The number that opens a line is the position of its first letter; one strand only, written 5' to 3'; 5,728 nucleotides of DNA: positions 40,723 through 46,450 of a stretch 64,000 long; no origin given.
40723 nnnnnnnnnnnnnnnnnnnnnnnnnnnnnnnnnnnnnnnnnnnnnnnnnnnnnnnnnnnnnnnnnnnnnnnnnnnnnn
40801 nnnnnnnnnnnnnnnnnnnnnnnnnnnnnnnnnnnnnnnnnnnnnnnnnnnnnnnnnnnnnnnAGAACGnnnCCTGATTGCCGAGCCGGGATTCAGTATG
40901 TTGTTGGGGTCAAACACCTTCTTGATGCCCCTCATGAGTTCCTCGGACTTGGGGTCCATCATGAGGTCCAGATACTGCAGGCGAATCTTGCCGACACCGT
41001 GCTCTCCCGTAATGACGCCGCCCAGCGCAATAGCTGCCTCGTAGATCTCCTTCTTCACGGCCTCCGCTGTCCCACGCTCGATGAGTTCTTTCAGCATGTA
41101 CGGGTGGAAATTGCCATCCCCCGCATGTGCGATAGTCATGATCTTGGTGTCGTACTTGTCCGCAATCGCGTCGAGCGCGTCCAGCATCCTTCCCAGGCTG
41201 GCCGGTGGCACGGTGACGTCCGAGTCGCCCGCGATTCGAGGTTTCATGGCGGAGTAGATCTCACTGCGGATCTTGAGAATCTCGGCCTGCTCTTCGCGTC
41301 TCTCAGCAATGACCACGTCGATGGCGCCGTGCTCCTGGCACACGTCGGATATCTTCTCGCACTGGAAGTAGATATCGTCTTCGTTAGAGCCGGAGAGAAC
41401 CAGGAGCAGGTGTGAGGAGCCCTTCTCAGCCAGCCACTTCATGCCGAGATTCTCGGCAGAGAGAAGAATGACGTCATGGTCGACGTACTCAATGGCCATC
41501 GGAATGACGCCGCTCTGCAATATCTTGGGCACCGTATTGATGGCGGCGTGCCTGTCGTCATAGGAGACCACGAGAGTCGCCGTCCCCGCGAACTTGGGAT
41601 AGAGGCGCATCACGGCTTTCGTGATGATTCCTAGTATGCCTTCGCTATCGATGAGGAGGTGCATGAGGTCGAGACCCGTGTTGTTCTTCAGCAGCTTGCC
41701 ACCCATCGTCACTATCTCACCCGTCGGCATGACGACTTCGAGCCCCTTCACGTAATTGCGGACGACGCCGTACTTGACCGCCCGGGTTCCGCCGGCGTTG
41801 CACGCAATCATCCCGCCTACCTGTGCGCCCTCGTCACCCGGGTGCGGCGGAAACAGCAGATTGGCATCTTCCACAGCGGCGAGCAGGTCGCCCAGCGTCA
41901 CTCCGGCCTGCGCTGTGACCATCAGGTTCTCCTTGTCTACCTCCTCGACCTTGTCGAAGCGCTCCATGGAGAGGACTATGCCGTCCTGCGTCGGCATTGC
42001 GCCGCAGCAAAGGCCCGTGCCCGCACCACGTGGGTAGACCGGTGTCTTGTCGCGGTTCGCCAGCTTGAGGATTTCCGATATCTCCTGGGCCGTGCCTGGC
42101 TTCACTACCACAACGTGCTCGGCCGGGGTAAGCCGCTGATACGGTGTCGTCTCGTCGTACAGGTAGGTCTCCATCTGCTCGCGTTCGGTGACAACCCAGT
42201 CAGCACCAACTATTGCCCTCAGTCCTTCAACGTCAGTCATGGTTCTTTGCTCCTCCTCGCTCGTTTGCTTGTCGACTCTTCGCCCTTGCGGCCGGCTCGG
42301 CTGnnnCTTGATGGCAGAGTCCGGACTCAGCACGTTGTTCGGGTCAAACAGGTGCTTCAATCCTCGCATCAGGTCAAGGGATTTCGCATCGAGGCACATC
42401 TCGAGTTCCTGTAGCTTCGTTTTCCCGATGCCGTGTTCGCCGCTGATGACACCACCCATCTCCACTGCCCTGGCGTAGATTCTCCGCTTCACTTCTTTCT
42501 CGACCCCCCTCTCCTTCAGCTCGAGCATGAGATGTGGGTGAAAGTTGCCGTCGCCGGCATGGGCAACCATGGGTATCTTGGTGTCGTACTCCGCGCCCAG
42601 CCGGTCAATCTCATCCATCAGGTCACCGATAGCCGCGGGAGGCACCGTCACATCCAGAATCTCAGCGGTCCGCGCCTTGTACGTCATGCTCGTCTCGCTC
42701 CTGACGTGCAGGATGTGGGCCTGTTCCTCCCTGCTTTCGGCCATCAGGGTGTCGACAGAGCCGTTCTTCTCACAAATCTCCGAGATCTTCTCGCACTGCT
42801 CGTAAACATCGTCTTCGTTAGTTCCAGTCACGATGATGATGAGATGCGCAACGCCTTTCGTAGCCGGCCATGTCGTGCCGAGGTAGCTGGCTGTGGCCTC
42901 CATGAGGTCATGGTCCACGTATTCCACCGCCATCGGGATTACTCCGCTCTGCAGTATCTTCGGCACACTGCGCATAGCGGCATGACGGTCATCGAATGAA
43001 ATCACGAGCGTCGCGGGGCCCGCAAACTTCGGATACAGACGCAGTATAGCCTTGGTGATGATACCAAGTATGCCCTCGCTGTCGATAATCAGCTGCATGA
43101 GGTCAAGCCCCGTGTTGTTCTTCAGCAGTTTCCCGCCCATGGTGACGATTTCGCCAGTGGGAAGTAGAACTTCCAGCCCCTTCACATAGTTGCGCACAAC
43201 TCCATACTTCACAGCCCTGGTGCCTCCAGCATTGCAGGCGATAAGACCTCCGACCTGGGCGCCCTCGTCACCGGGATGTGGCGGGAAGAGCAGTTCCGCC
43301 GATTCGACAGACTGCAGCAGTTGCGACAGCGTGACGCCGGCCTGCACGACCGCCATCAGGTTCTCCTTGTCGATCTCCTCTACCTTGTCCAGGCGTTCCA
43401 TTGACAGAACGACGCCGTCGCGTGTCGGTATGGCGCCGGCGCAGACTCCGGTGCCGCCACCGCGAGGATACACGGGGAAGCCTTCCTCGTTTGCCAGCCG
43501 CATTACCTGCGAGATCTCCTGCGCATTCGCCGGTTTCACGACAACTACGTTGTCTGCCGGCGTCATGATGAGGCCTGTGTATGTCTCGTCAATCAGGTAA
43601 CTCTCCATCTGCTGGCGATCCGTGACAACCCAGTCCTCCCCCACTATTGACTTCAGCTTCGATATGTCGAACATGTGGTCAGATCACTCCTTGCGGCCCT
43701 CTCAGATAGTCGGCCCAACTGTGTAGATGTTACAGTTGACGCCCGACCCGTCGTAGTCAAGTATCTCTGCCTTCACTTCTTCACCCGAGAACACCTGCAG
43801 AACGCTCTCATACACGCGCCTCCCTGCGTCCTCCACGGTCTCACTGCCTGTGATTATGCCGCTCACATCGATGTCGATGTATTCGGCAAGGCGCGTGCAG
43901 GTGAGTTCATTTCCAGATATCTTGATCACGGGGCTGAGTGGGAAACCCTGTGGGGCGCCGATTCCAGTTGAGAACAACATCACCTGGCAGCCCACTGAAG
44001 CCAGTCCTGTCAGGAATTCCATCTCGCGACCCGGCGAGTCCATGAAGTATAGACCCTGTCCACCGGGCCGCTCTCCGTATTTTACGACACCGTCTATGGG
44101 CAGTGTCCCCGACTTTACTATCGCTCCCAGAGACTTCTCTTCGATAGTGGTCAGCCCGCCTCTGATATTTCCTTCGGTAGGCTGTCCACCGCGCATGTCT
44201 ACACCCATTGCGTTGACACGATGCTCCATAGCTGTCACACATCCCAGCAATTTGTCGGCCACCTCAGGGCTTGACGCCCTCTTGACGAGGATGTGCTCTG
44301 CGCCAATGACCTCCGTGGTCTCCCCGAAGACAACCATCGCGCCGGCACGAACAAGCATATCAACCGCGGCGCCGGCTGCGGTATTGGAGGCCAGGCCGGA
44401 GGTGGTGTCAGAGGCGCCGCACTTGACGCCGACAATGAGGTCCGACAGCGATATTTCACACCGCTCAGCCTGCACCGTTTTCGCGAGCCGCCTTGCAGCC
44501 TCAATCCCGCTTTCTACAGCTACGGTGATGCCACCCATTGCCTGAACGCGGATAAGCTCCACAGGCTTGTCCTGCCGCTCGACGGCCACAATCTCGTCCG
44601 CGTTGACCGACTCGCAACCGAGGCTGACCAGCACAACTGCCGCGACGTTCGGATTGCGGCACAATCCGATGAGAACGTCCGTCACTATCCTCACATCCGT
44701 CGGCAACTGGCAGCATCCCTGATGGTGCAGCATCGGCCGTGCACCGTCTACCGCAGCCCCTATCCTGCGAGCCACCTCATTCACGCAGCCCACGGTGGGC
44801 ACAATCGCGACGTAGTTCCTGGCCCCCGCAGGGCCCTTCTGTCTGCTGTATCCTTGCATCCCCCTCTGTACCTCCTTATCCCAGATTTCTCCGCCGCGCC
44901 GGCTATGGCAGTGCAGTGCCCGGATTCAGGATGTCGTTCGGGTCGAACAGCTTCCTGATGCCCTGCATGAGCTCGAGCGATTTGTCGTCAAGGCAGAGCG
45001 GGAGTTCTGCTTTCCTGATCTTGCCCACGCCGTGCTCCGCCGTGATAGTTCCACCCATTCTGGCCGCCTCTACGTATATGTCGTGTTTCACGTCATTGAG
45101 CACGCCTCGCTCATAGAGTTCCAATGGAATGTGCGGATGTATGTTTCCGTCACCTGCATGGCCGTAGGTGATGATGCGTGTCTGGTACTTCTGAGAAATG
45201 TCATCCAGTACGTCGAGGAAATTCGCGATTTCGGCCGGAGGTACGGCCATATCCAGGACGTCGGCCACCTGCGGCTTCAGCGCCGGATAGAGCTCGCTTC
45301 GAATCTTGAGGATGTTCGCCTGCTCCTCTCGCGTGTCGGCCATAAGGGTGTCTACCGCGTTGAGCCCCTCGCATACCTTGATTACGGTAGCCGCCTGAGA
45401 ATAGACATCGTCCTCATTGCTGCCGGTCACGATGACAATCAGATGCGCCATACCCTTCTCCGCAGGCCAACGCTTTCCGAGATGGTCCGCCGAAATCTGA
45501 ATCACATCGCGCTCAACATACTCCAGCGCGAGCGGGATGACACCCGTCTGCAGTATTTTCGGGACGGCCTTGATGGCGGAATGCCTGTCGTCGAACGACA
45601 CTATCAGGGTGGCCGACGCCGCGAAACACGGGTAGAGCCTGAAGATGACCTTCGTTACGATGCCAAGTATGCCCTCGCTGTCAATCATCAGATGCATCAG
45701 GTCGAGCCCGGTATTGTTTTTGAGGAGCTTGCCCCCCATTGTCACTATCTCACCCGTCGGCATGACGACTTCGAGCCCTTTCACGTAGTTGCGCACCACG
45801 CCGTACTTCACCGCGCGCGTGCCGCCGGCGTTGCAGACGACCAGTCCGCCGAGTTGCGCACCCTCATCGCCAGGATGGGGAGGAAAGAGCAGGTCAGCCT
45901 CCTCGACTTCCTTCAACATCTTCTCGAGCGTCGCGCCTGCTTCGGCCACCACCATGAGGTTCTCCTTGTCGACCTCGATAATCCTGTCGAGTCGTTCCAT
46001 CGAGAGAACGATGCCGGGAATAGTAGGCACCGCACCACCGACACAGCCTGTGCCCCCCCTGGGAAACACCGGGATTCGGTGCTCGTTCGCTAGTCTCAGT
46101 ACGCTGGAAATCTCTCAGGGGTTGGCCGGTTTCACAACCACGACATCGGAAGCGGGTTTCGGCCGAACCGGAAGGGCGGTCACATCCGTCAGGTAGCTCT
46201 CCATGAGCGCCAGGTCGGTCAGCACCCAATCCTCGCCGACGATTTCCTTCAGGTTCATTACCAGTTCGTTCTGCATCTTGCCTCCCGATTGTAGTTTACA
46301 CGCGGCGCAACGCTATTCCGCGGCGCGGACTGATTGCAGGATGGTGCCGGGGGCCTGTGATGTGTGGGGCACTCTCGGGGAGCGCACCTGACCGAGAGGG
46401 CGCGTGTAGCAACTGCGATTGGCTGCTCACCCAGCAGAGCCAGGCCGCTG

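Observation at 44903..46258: Third GlcD-like paralog carries a single in-frame TGA in place of a conserved Gln codon, with the reading frame otherwise intact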

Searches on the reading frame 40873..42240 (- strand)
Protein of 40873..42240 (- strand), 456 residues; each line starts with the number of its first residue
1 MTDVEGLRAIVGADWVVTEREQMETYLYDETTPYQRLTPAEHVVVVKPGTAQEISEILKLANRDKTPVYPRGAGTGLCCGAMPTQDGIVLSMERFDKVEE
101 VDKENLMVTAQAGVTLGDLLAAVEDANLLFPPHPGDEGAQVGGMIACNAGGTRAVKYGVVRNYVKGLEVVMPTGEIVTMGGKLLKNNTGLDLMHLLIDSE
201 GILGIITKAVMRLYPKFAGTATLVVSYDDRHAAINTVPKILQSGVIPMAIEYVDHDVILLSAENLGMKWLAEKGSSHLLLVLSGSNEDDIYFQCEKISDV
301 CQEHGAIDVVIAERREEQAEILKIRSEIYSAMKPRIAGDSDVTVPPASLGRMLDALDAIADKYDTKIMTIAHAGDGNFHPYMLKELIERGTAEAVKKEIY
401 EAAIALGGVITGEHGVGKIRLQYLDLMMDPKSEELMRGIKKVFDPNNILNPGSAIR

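Call 22: search_protein_families(library=pfam, proteins=[window:40873-42240:-])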
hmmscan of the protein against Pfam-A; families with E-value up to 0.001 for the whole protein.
window:40873-42240:- (456 aa): 2 families
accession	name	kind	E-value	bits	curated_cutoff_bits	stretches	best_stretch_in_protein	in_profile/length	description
PF02913.24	FAD-oxidase_C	-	9.8e-57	192.9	21.2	1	221-452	6-246/248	FAD linked oxidases, C-terminal domain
PF01565.28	FAD_binding_4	-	3.4e-38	130.9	26.4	1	44-179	3-138/139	FAD binding domain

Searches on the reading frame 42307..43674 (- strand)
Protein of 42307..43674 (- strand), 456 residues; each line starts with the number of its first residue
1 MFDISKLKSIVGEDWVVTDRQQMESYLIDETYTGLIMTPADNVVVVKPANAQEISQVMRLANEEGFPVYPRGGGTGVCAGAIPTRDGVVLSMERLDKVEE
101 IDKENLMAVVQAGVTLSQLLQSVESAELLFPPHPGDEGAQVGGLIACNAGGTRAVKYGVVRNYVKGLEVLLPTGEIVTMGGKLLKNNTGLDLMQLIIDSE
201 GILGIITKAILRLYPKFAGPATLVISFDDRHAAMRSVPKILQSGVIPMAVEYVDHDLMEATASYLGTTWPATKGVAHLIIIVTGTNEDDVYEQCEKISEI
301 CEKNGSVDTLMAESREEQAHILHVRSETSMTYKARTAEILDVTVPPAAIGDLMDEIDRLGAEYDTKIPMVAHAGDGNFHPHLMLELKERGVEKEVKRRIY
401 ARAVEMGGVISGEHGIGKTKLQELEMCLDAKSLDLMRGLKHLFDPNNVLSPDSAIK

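Call 22: search_protein_families(library=pfam, proteins=[window:42307-43674:-])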
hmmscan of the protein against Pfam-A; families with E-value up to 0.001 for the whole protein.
window:42307-43674:- (456 aa): 2 families
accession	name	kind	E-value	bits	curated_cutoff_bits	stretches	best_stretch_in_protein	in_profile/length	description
PF02913.24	FAD-oxidase_C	-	1.8e-51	175.7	21.2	1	222-452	7-246/248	FAD linked oxidases, C-terminal domain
PF01565.28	FAD_binding_4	-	4.4e-38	130.5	26.4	1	44-179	3-138/139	FAD binding domain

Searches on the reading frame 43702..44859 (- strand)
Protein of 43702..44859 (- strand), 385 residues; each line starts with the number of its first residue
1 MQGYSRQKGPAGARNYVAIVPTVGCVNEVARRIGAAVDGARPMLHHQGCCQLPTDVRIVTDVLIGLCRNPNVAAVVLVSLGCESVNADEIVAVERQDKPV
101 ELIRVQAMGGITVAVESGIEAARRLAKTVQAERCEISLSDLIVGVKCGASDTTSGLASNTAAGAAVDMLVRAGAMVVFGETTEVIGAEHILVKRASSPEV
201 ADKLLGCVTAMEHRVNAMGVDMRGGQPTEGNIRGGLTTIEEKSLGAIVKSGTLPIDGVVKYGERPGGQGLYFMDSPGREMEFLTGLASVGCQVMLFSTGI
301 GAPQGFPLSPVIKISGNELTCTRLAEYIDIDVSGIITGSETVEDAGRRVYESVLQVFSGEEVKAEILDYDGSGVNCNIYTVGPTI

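Call 22: search_protein_families(library=pfam, proteins=[window:43705-44859:-])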
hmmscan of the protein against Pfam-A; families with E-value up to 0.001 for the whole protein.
window:43705-44859:- (385 aa): 2 families
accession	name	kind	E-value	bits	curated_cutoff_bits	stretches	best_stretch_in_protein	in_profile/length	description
PF20629.2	GD_AH_C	-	4.4e-84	282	26.8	1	138-369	1-231/242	D-galactarate/Altronate dehydratase, C-terminal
PF04295.18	GD_AH_second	-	5.4e-34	117.6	27.3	1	3-129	1-135/136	D-galactarate dehydratase/Altronate hydrolase, second domain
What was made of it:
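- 43702..44859 (-): Intact downstream operon gene: UxaA/GD_AH-like dehydratase large-subunit homologue. Pfam PF04295 + PF20629 (call 22).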

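Call 45: find_encoding_contigs(protein=window:43702-44859:-, flank=3000, max_places=10)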
Protein window:43702-44859:- (385 aa): 1 contig read that carries it; 1 place shown.
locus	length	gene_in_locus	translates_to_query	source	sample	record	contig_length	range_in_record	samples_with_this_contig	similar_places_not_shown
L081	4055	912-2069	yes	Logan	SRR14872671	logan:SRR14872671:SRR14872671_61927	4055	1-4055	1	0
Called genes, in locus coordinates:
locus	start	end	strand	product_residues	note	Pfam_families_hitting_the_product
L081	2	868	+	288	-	?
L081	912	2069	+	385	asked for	PF04295:GD_AH_second, PF20629:GD_AH_C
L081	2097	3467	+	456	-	PF01565:FAD_binding_4, PF02913:FAD-oxidase_C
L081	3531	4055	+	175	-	?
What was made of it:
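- Tried and rejected: I also looked up the identical uxaA-like neighbour, which occurs only in SRR14872671 (call 45).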

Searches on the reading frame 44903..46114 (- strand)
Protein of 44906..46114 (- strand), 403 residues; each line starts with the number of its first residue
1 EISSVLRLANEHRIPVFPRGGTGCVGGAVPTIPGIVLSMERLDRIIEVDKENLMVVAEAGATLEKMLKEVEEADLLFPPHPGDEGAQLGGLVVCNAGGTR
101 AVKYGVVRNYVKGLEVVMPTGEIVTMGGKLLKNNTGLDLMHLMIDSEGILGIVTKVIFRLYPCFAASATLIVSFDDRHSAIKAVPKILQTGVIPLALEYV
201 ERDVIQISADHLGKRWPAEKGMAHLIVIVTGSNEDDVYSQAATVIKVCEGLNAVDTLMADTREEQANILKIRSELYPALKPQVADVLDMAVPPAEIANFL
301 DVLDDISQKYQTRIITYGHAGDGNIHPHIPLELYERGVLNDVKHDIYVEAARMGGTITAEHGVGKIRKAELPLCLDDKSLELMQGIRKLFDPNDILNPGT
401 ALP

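Call 15: find_related_loci(query=window:44906-46114:-, collection=genome_contigs, flank=8000)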
Query window:44906-46114:- (403 aa) in genome_contigs; peptide patterns used: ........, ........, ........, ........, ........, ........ (x = any residue, [..] = any of these).
145 stretches matched a pattern; 30 encode a relative of the query (tblastn E <= 1e-3); 29 distinct loci.
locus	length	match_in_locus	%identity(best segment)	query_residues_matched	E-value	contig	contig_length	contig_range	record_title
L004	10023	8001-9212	92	1-403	0e+0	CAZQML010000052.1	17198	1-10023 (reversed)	MAG TPA_asm: uncultured Dehalococcoidales bacterium isolate SRP185410_co1_341 genome assembly, contig: k141_1570989, who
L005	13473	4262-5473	89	1-403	0e+0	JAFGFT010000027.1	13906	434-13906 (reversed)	MAG: Dehalococcoidia bacterium isolate Zod_Metabat.1332 k87_3584386, whole genome shotgun sequence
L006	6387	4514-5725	89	1-403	0e+0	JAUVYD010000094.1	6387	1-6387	MAG: Dehalococcoidia bacterium isolate CSMAG_1233 CSMAG_1233_k141_1814285_length_6387_cov_7.0000, whole genome shotgun s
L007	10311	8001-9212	79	1-403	0e+0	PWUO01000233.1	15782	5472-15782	MAG: Dehalococcoidia bacterium isolate CSSed11_241 CS-Sed11-C4757, whole genome shotgun sequence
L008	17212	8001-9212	79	1-403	0e+0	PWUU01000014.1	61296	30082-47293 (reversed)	MAG: Dehalococcoidia bacterium isolate CSSed11_253R1 CS-Sed11-C196, whole genome shotgun sequence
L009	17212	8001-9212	78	1-403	0e+0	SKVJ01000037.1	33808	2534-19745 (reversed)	MAG: Dehalococcoidia bacterium isolate CSSed162cmB_159 CSSed16-2cmB-1673, whole genome shotgun sequence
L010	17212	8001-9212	78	1-403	0e+0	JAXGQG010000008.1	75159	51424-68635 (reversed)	MAG: Dehalococcoidia bacterium isolate AnMBR.bin320 bin320_8, whole genome shotgun sequence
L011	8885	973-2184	76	1-403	0e+0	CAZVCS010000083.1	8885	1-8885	MAG TPA_asm: uncultured Dehalococcoidales bacterium isolate binchicken_co27_403 genome assembly, contig: NODE_13894_leng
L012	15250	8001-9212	77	1-403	0e+0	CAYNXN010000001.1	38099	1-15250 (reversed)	MAG TPA_asm: uncultured Dehalococcoidales bacterium isolate binchicken_co43_316 genome assembly, contig: NODE_1579_lengt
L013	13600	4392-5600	70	1-402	0e+0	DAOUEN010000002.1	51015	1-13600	MAG TPA_asm: Dehalococcoidia bacterium isolate N6_289 k139_1525934, whole genome shotgun sequence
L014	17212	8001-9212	76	1-403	0e+0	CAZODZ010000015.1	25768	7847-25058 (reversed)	MAG TPA_asm: uncultured Dehalococcoidales bacterium isolate binchicken_co19_506 genome assembly, contig: NODE_2771_lengt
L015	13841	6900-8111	75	1-403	0e+0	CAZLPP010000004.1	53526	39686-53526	MAG TPA_asm: uncultured Dehalococcoidales bacterium isolate SRP098346_co1_294 genome assembly, contig: NODE_262_length_5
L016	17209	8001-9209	65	1-402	5e-177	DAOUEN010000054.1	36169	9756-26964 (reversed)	MAG TPA_asm: Dehalococcoidia bacterium isolate N6_289 k139_1591684, whole genome shotgun sequence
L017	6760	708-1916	64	1-402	2e-178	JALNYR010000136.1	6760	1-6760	MAG: Dehalococcoidia bacterium isolate SO_2017_GW1 bin 192 NODE_42602_length_6760_cov_0.830393_OW334_2017, whole genome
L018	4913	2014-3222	65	1-402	3e-180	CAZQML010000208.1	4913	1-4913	MAG TPA_asm: uncultured Dehalococcoidales bacterium isolate SRP185410_co1_341 genome assembly, contig: k141_852300, whol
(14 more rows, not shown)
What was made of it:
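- Tried and rejected: A genome_contigs scan gave a best hit of 92% (call 15).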

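Call 18: find_encoding_contigs(protein=window:44903-46069:-, flank=6000, max_places=10)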
Protein window:44903-46069:- (388 aa): no gene with exactly this product is on record in the collection.

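Call 22: search_protein_families(library=pfam, proteins=[window:44906-46114:-])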
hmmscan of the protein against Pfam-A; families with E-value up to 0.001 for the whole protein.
window:44906-46114:- (403 aa): 2 families
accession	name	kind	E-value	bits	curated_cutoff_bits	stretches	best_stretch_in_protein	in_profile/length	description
PF02913.24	FAD-oxidase_C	-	8.7e-53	180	21.2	1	166-399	4-246/248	FAD linked oxidases, C-terminal domain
PF01565.28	FAD_binding_4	-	5e-30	104.5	26.4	1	1-126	12-138/139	FAD binding domain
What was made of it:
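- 44903..46276 (-): g3: disrupted GlcD/LctD-type FAD-dependent 2-hydroxyacid dehydrogenase gene (457 codons including the TGA), first gene of the operon. Pfam PF01565 + PF02913 in call 22.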

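Call 26: find_related_loci(query=window:44906-46114:-, collection=metagenome_contigs, flank=3000)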
Query window:44906-46114:- (403 aa) in metagenome_contigs; peptide patterns used: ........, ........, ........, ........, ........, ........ (x = any residue, [..] = any of these).
169 stretches matched a pattern; 46 encode a relative of the query (tblastn E <= 1e-3); 46 distinct loci.
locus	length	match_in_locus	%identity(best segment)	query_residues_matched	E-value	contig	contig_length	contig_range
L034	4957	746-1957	91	1-403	0e+0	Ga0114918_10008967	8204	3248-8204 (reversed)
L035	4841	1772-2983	80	1-403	0e+0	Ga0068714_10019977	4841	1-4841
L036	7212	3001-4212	79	1-403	0e+0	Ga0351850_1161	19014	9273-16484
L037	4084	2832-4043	76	1-403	0e+0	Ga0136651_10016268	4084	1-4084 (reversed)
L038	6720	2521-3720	79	5-403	0e+0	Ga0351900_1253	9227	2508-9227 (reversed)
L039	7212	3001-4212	75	1-403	0e+0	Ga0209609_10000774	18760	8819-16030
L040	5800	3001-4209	70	1-402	0e+0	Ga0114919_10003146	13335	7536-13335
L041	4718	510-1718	69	1-402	0e+0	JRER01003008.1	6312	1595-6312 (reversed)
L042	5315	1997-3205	68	1-402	0e+0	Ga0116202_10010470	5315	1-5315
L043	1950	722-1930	65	1-402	0e+0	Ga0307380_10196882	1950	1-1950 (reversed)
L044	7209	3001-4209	67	1-402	1e-180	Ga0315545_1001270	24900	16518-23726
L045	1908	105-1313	66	1-402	0e+0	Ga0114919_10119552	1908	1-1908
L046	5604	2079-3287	65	1-402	0e+0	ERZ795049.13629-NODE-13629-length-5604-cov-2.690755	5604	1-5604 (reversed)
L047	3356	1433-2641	65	1-402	0e+0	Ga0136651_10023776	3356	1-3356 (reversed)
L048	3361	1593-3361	65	1-402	0e+0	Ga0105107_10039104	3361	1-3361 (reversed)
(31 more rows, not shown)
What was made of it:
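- Tried and rejected: A metagenome_contigs scan gave a best hit of 91% (call 26).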

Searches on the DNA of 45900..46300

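Call 38: search_rna_families(source=window, start=45900, end=46300, threshold=evalue, max_evalue=10)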
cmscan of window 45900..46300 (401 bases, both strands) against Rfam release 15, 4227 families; matches with E-value up to 10: 1.
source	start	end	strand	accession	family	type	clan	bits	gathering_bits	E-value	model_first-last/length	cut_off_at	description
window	45900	45986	+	RF00223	IRES_Bip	Cis-reg; IRES;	-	10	40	0.57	179-263/263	5'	bip internal ribosome entry site (IRES)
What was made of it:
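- On Bacterial selenoprotein gene: There is no Rfam hit at E<=10 on the gene strand (call 38).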
